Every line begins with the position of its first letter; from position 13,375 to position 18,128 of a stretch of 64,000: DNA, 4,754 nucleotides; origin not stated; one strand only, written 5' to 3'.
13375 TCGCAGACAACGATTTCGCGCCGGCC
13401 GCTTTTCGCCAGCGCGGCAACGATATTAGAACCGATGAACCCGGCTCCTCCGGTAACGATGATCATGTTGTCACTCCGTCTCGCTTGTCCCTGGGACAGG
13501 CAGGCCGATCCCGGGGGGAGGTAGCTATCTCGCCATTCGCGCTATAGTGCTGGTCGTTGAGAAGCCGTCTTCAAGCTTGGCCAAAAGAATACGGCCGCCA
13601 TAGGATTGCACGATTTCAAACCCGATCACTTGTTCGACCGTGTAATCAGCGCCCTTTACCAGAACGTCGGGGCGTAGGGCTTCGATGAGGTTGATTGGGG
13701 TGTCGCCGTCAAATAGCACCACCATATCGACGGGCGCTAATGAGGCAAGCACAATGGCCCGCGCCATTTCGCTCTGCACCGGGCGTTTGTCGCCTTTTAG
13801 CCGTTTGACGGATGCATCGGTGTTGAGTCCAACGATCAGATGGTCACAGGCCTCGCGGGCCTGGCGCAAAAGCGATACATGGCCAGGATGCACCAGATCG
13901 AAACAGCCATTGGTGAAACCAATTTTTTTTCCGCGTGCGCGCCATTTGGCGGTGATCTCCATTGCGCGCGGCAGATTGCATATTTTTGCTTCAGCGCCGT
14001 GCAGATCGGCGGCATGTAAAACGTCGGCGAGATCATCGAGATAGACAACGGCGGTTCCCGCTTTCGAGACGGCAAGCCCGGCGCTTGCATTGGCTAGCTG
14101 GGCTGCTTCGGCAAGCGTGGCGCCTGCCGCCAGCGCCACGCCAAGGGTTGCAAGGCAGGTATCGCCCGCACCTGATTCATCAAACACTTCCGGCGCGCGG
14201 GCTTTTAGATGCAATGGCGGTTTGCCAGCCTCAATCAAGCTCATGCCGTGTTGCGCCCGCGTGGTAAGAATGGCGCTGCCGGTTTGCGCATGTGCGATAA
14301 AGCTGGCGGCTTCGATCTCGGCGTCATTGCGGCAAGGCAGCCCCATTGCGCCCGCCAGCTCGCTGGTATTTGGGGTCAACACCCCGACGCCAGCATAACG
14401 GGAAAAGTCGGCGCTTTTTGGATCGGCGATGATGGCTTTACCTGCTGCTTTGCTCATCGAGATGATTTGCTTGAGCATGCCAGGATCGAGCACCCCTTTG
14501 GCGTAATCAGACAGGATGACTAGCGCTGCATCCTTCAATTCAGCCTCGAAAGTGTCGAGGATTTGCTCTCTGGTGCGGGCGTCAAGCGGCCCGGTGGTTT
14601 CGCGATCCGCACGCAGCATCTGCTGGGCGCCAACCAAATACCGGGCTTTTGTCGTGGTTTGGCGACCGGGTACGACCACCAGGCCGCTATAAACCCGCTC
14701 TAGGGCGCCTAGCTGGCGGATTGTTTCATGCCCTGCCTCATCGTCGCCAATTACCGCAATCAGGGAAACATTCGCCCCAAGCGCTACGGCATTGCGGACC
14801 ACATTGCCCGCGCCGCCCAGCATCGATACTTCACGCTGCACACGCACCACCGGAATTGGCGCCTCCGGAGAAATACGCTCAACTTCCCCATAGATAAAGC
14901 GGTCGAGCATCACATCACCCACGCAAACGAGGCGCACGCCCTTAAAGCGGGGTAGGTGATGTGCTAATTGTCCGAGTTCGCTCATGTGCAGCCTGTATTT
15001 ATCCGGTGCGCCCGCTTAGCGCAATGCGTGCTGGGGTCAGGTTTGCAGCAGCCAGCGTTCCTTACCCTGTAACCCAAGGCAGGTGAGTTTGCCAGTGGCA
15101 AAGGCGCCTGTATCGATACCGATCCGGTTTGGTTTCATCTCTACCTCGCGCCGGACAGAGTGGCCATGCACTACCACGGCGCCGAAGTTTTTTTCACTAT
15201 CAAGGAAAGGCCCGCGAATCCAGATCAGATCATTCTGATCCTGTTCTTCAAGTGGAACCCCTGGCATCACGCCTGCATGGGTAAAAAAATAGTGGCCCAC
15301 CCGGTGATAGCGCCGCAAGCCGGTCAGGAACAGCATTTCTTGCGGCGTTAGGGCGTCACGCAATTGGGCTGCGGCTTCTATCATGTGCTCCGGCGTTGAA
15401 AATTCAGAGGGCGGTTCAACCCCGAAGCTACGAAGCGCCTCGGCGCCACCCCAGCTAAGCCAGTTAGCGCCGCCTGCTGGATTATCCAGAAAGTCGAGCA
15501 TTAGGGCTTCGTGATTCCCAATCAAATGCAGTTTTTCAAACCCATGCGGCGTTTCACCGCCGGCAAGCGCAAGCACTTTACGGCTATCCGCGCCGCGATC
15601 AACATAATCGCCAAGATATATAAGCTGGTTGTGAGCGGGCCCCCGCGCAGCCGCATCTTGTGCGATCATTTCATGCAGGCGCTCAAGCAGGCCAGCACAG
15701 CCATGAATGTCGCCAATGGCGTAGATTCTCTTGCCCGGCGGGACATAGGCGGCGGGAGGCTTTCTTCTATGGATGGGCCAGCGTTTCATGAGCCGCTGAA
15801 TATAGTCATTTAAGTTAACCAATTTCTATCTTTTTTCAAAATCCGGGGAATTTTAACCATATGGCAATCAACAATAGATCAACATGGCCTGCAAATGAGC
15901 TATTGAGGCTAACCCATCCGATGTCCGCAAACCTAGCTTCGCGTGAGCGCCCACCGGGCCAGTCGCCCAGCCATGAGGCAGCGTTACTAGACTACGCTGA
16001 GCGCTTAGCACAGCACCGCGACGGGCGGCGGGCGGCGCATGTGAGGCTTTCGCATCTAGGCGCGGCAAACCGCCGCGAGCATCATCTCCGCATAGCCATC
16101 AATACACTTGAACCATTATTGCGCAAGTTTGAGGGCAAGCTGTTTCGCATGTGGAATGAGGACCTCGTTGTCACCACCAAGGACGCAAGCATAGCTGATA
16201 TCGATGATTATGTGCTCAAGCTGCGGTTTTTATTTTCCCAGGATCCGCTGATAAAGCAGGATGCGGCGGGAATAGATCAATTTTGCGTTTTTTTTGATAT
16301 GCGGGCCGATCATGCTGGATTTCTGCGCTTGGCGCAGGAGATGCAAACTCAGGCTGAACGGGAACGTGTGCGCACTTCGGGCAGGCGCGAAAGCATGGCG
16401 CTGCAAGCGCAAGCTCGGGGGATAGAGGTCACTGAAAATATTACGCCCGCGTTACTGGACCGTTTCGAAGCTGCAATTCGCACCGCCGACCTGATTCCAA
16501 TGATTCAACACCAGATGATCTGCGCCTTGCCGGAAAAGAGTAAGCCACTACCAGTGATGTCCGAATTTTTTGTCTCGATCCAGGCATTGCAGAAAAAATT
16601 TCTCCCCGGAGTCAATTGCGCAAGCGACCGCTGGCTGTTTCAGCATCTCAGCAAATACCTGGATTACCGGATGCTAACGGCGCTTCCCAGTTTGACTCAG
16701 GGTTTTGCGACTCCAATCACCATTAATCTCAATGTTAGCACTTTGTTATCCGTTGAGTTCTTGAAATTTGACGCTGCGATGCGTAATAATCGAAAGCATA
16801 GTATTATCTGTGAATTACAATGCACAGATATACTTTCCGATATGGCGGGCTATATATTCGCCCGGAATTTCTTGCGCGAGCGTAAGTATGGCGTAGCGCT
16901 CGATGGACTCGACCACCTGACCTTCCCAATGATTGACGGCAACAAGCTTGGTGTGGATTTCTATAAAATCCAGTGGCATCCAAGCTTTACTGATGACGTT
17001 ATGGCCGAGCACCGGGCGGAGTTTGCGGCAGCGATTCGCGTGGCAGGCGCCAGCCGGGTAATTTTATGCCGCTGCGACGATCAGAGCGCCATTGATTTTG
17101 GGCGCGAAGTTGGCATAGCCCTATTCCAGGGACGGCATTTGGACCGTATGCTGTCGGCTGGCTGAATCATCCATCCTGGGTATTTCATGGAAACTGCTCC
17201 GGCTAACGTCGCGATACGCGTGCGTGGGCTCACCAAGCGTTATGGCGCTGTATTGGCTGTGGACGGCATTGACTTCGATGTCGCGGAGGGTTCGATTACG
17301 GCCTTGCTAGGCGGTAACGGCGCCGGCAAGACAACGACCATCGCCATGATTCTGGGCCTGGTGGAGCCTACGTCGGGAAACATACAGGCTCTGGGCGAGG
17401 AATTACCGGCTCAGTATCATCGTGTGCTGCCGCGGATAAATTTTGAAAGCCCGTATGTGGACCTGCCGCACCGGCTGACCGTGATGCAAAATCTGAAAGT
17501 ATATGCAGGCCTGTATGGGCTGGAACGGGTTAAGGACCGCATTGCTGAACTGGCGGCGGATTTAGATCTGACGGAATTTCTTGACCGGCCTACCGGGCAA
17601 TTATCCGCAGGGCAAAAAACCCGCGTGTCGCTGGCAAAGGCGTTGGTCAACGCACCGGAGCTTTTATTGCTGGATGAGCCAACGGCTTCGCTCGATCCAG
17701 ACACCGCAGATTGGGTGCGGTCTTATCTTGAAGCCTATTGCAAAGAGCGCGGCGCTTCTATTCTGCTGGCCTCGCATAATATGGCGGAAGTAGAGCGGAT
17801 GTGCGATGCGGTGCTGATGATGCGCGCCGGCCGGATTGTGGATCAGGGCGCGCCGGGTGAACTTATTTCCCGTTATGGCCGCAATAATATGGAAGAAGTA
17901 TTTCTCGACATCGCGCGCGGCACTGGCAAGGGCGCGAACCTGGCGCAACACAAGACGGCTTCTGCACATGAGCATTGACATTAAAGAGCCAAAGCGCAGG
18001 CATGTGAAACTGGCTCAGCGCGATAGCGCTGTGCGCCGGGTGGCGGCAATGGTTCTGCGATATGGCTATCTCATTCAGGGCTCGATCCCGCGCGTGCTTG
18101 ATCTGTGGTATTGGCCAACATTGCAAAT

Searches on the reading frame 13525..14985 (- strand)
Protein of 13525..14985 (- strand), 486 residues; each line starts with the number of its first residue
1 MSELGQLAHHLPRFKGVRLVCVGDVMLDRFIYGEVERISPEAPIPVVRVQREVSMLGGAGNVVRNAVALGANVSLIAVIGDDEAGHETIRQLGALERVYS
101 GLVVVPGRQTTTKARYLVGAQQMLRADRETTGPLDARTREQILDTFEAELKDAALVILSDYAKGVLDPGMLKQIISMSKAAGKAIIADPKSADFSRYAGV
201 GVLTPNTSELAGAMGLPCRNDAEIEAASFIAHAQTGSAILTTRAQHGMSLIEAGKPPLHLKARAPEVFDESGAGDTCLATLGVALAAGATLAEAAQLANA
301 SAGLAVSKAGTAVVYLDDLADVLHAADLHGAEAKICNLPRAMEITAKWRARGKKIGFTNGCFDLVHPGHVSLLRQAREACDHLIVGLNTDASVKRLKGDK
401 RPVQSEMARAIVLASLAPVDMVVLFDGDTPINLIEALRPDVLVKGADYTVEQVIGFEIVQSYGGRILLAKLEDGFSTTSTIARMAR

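Call 7: search_protein_families(library=ncbifam, proteins=[window:13525-14985:-])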
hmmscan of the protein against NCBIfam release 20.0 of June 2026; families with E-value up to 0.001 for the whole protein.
window:13525-14985:- (486 aa): 18 families
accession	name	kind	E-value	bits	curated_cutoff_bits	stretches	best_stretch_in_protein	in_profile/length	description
NF008454.0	PRK11316.1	equivalog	3.6e-141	471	521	1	9-484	3-471/475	bifunctional D-glycero-beta-D-manno-heptose-7-phosphate kinase/D-glycero-beta-D-manno-heptose 1-phosphate adenylyltransferase HldE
TIGR02198.1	rfaE_dom_I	equivalog_domain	1.5e-100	336.4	345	1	11-323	2-314/315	D-glycero-beta-D-manno-heptose-7-phosphate kinase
TIGR02199.1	rfaE_dom_II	equivalog_domain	1.3e-60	203.4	181.5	1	344-485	2-143/144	D-glycero-beta-D-manno-heptose 1-phosphate adenylyltransferase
TIGR03168.1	1-PFK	subfamily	5.8e-19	68.1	216.4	1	46-324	24-300/305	hexose kinase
TIGR02152.1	D_ribokin_bact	equivalog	1.5e-18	67.2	299.65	1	57-312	35-287/298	ribokinase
TIGR03828.1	pfkB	equivalog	1.6e-17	63.5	292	1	48-324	26-300/305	1-phosphofructokinase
TIGR00125.1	cyt_tran_rel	domain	3.7e-15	55.9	27.7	1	355-416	1-59/65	adenylyltransferase/cytidyltransferase family protein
NF008353.0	PRK11142.1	equivalog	3.9e-12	46.3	341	1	57-311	39-289/307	ribokinase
TIGR01518.1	g3p_cytidyltrns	equivalog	3.2e-10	40.2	165.4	1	358-449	3-93/125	glycerol-3-phosphate cytidylyltransferase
TIGR04382.1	myo_inos_iolC_N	equivalog_domain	1.9e-08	34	300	1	223-312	209-296/309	5-dehydro-2-deoxygluconokinase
NF041320.1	pfkB_Halo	equivalog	3.6e-08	33.2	400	1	201-323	173-294/302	1-phosphofructokinase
NF007416.0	PRK09954.1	equivalog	5.8e-08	32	561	1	57-312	93-344/362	sugar kinase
NF001985.0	PRK00777.1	subfamily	3e-06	27.4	104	1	360-410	11-59/157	pantetheine-phosphate adenylyltransferase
NF007068.0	PRK09513.1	equivalog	1.1e-05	24.8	432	1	200-329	181-309/312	1-phosphofructokinase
NF053626.1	RibKinHalex1628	equivalog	3.7e-05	23.4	330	1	50-312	32-279/293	ATP-dependent ribose-1-phosphate kinase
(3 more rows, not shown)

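Call 10: find_encoding_contigs(protein=window:13525-14985:-, flank=10000, max_places=6)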
Protein window:13525-14985:- (486 aa): no gene with exactly this product is on record in the collection.

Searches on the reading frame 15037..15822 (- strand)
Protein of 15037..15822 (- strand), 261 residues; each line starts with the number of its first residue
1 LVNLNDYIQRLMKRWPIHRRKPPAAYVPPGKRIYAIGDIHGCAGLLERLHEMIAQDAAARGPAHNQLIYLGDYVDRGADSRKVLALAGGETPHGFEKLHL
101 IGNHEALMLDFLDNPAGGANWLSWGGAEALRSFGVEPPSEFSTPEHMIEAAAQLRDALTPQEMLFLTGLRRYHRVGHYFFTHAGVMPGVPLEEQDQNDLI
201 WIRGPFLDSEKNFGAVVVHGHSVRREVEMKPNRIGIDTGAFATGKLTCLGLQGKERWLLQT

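Call 101: search_protein_families(library=pfam, proteins=[window:15037-15822:-], max_evalue=0.000001)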
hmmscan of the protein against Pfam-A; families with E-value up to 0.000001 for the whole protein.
window:15037-15822:- (261 aa): 1 family
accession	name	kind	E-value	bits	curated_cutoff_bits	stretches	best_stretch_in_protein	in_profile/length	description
PF00149.33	Metallophos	-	2e-10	41.8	21.5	1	32-223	2-157/191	Calcineurin-like phosphoesterase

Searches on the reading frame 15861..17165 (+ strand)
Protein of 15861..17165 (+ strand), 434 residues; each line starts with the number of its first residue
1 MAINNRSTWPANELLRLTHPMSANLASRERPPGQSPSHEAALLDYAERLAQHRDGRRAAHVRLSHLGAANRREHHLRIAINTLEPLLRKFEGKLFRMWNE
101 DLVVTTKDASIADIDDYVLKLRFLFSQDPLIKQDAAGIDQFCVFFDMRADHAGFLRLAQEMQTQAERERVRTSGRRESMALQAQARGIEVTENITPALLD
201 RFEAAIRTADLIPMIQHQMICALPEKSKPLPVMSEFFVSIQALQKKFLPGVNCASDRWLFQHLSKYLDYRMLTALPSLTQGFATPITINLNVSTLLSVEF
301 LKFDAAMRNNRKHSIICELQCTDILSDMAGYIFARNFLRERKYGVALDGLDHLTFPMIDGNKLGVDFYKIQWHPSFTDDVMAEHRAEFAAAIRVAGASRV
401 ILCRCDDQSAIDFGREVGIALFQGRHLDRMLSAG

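Call 7: search_protein_families(library=ncbifam, proteins=[window:15861-17165:+])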
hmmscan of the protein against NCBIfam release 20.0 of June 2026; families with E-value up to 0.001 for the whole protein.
window:15861-17165:+ (434 aa): 0 families

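Call 11: find_related_loci(query=window:15861-17165:+, collection=genome_contigs, flank=10000)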
Query window:15861-17165:+ (434 aa) in genome_contigs; peptide patterns used: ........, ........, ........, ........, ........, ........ (x = any residue, [..] = any of these).
72 stretches matched a pattern; 2 encode a relative of the query (tblastn E <= 1e-3); 2 distinct loci.
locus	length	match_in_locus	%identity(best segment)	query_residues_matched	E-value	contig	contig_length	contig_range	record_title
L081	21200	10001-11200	55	37-433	4e-142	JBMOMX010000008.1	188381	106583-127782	MAG: Pseudomonadota bacterium isolate Betzabe_MAG061 MAG061_8, whole genome shotgun sequence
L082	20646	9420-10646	53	26-434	4e-141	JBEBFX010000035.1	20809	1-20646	MAG: Alphaproteobacteria bacterium isolate ASF_7 NODE_1141_length_20809_cov_3.638725, whole genome shotgun sequence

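Call 52: search_protein_families(library=pfam, proteins=[window:15861-17165:+], max_evalue=0.001)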
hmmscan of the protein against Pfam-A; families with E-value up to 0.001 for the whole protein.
window:15861-17165:+ (434 aa): 0 families

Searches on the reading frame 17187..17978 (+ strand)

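Call 101: search_protein_families(library=pfam, proteins=[window:17187-17978:+], max_evalue=0.000001)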
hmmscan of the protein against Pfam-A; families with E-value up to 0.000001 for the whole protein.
window:17187-17978:+ (263 aa): 2 families
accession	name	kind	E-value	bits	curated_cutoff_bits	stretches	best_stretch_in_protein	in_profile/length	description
PF00005.33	ABC_tran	-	2e-30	106.6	25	1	26-167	2-137/137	ABC transporter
PF13304.12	AAA_21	-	1.7e-08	35.3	27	0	138-202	237-303/304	AAA domain, putative AbiEii toxin, Type IV TA system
